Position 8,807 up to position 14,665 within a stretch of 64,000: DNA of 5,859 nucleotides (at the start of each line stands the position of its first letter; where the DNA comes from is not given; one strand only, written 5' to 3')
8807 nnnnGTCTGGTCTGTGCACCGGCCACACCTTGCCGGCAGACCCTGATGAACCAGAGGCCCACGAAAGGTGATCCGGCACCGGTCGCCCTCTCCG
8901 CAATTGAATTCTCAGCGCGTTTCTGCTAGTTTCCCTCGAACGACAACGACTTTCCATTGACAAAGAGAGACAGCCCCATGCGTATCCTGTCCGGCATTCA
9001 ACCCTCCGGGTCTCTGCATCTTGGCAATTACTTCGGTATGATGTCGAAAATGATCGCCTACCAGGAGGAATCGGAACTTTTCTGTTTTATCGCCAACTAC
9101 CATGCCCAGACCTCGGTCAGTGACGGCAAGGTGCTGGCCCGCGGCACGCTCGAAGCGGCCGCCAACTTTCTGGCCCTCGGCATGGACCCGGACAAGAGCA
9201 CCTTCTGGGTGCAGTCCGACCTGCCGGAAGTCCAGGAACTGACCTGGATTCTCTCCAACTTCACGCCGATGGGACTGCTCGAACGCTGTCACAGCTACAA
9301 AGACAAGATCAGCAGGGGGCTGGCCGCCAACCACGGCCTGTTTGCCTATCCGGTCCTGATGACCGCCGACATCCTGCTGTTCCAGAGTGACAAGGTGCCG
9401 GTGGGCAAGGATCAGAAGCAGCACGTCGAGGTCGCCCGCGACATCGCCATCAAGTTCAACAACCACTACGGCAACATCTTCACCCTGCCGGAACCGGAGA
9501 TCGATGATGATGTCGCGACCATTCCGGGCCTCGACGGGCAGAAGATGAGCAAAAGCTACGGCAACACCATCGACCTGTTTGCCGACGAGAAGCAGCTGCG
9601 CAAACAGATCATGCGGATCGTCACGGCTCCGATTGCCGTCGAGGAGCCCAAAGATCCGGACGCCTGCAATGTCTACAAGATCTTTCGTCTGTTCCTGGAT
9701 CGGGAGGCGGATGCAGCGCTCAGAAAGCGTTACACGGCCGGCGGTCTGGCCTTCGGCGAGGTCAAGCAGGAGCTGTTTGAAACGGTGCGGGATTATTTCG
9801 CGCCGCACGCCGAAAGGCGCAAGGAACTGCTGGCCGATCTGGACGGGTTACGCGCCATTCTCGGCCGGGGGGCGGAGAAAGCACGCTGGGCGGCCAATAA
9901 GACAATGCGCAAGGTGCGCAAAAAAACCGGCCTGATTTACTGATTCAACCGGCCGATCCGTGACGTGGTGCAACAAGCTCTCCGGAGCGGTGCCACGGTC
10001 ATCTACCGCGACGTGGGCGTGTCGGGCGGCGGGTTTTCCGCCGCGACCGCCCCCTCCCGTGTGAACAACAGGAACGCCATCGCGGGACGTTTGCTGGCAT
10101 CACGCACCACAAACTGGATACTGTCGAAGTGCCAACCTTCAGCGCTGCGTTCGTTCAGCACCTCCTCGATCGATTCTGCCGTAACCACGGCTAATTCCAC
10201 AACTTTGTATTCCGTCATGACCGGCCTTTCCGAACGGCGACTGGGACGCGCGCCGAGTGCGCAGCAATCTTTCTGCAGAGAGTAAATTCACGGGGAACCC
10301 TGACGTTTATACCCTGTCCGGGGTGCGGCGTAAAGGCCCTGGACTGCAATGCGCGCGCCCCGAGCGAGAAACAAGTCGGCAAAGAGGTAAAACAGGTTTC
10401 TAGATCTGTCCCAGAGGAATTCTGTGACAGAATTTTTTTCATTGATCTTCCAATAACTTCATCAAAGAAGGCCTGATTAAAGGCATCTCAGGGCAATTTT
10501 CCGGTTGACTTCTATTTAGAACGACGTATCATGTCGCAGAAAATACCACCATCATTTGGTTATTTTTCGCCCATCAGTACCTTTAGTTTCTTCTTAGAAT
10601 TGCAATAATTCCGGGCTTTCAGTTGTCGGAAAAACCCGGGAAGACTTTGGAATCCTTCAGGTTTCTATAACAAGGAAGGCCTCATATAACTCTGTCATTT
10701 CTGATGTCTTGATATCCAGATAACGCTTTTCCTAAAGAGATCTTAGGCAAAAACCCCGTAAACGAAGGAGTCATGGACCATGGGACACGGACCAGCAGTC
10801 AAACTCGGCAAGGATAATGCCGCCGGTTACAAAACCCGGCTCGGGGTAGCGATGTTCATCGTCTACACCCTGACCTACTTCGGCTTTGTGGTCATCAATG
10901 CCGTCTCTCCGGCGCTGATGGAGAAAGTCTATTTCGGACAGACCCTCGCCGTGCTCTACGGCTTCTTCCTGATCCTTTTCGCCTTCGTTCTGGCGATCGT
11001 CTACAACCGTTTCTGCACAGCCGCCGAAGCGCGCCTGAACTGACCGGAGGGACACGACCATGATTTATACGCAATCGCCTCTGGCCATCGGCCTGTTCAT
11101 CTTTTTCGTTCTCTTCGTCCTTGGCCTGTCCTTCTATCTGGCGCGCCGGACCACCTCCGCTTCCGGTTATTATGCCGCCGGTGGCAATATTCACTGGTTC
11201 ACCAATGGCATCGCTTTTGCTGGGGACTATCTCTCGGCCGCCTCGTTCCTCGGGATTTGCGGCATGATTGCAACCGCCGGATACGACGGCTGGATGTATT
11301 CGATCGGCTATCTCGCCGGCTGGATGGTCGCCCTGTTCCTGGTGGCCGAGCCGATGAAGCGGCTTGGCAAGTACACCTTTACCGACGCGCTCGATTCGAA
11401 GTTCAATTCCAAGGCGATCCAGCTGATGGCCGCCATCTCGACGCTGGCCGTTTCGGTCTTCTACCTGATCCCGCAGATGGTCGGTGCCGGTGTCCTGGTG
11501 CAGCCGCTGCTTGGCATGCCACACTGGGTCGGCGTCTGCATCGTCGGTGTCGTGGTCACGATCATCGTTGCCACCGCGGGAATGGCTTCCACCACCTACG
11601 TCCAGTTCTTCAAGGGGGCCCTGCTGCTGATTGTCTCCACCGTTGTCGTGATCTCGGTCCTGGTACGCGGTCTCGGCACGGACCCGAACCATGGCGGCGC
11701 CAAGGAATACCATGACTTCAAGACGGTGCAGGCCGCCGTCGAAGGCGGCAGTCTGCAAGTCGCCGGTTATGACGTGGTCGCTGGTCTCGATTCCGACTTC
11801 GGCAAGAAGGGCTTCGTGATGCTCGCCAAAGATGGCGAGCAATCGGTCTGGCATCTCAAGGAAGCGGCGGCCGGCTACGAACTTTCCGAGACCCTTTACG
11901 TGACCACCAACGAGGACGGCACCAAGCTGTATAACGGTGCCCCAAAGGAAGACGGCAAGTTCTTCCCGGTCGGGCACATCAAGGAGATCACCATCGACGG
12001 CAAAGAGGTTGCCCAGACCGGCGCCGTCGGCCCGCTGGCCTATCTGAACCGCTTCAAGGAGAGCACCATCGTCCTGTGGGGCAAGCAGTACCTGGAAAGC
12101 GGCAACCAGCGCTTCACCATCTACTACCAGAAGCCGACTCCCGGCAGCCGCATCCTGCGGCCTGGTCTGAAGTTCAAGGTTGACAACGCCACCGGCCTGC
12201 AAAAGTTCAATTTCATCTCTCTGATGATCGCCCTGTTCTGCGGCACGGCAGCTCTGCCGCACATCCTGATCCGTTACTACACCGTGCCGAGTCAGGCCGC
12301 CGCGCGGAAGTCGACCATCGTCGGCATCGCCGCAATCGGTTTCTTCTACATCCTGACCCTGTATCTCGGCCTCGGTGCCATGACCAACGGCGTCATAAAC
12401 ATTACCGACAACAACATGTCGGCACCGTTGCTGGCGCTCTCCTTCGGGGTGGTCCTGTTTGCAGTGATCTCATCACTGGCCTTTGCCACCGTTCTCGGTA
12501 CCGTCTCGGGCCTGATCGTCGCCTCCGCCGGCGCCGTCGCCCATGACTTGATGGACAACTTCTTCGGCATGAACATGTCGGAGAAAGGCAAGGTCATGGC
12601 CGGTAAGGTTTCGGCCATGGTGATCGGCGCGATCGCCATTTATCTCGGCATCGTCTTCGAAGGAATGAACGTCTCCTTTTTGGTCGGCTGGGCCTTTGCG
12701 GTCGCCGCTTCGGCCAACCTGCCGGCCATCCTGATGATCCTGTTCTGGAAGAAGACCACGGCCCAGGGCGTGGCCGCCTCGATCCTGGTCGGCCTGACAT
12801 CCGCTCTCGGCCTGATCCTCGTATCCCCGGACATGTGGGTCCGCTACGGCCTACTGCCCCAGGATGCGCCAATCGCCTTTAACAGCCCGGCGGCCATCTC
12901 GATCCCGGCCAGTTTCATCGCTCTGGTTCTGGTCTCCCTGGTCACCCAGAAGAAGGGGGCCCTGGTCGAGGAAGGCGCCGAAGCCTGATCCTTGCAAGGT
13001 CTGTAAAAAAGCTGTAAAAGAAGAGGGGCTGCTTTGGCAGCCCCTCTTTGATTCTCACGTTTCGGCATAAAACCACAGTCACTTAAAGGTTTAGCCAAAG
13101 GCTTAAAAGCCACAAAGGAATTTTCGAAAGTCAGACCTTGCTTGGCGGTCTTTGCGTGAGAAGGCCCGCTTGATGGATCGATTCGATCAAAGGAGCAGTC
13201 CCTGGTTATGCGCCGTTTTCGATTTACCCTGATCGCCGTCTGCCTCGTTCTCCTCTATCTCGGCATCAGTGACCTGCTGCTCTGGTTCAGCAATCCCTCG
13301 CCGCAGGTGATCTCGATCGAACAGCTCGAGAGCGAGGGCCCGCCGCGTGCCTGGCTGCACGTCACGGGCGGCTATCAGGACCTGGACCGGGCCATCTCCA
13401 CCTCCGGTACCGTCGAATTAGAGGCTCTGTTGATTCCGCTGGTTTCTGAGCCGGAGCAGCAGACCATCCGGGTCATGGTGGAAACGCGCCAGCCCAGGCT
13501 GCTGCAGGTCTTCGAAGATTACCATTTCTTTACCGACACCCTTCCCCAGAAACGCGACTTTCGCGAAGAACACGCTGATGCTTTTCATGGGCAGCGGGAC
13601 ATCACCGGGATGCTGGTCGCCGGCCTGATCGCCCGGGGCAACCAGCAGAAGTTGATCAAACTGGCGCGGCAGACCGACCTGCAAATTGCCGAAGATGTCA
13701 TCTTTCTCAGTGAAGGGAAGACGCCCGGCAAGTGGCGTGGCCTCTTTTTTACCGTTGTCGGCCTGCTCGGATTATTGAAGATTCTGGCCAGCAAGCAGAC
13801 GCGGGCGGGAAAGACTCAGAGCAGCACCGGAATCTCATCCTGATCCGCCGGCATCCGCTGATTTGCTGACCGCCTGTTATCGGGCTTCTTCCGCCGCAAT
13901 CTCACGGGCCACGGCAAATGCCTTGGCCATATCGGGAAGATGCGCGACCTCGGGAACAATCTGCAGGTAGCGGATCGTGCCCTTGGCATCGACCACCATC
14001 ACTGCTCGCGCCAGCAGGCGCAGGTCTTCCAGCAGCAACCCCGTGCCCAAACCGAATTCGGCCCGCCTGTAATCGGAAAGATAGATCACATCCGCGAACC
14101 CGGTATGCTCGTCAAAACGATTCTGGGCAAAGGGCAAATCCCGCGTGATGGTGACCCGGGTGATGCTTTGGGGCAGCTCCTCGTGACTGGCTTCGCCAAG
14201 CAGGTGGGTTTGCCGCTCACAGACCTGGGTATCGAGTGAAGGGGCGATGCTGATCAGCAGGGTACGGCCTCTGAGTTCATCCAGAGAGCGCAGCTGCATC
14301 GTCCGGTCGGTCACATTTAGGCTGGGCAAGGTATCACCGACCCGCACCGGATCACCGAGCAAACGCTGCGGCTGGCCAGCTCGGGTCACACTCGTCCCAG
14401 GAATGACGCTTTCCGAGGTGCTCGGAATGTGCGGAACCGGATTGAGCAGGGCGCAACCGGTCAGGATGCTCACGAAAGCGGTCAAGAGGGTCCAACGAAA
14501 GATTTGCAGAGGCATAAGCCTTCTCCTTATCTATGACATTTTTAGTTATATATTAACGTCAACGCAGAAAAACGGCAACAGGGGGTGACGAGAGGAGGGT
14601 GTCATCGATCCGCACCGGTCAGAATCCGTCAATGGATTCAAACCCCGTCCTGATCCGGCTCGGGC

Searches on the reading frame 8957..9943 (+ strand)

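Call 42: search_protein_families(library=ncbifam, proteins=[window:8957-9943:+], max_evalue=1e-10)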
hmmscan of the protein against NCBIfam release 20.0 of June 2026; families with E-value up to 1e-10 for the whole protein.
window:8957-9943:+ (328 aa): 9 families
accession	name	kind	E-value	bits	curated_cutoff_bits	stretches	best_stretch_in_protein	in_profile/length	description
NF009207.0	PRK12556.1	equivalog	1.2e-105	353.1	479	1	9-326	5-331/332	tryptophan--tRNA ligase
NF008923.0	PRK12284.1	equivalog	9.5e-103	344.3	597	1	8-326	3-331/431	tryptophan--tRNA ligase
TIGR00233.1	trpS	equivalog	9.7e-90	301.2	176.75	1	7-326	2-328/328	tryptophan--tRNA ligase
NF008922.0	PRK12283.1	equivalog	6.9e-76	255.7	572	2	8-173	4-173/400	tryptophan--tRNA ligase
NF008925.0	PRK12285.1-2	equivalog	3.9e-30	105.1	451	1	3-292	58-354/365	tryptophan--tRNA ligase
NF008926.0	PRK12285.1-3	equivalog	6.5e-24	84.6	320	1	3-169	61-230/429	tryptophan--tRNA ligase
NF008927.0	PRK12285.1-4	equivalog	1.4e-22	80.3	478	1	3-299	69-370/385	tryptophan--tRNA ligase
NF008928.0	PRK12285.1-5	equivalog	8.5e-15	54.3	891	0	3-167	88-252/530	tryptophan--tRNA ligase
NF006330.0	PRK08560.1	equivalog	8.4e-13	48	220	1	8-221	33-248/342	tyrosine--tRNA ligase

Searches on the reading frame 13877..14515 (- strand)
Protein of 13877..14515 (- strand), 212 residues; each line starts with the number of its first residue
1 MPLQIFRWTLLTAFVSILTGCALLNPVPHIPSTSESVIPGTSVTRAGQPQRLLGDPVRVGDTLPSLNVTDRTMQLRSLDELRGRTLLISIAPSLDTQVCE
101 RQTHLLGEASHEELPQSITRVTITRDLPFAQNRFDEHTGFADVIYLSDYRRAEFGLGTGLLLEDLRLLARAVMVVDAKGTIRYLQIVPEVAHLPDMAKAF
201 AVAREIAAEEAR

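Call 12: search_protein_families(library=ncbifam, proteins=[window:13877-14515:-], max_evalue=0.00001)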
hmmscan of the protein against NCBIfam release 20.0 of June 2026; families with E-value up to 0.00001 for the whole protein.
window:13877-14515:- (212 aa): 2 families
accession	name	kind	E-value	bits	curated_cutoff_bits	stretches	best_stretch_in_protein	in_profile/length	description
NF001808.0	PRK00522.1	equivalog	8.7e-37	126.1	123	1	42-203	3-165/167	thiol peroxidase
NF045827.1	perox_SUH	exception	1.8e-22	79.6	298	1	46-207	7-169/178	thiol peroxidase Prx-SUH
